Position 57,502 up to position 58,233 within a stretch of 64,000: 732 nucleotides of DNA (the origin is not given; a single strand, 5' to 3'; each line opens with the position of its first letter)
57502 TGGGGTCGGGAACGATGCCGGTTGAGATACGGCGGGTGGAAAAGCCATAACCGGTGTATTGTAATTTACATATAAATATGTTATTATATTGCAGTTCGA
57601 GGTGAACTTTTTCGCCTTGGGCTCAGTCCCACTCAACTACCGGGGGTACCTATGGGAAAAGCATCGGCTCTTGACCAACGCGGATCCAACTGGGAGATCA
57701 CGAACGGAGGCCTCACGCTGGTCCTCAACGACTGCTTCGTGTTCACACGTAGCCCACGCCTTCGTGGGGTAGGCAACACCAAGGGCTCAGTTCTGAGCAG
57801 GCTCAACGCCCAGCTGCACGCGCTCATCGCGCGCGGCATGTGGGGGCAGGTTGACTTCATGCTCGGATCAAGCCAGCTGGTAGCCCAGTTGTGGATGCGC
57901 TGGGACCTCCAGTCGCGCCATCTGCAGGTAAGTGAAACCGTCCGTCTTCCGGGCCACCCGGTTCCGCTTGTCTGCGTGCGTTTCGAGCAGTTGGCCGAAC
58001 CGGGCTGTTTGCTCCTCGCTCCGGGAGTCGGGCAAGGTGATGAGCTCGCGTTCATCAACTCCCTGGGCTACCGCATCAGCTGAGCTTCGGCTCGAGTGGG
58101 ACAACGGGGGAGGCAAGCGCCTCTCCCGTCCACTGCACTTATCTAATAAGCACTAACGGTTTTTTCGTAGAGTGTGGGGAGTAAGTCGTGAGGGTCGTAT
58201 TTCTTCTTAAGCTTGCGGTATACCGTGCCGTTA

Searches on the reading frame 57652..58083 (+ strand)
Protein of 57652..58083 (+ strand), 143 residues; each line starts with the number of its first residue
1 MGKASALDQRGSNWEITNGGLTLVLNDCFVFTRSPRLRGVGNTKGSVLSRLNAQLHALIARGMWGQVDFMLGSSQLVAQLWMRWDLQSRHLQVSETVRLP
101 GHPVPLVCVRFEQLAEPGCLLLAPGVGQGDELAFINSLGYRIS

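Call 36: search_protein_families(library=pfam, proteins=[window:57652-58083:+], max_evalue=0.01)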
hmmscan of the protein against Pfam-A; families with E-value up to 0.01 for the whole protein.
window:57652-58083:+ (143 aa): 0 families

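Call 65: search_protein_families(library=ncbifam, proteins=[window:57652-58083:+], max_evalue=0.1)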
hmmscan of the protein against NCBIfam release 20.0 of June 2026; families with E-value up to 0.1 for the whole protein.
window:57652-58083:+ (143 aa): 0 families

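Call 85: search_dna_similar(query=window:57652-58083:+, collection=phages, mode=protein, max_evalue=0.1, max_rows=8)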
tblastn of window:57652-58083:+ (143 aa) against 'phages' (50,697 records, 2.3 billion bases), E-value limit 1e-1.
No match.
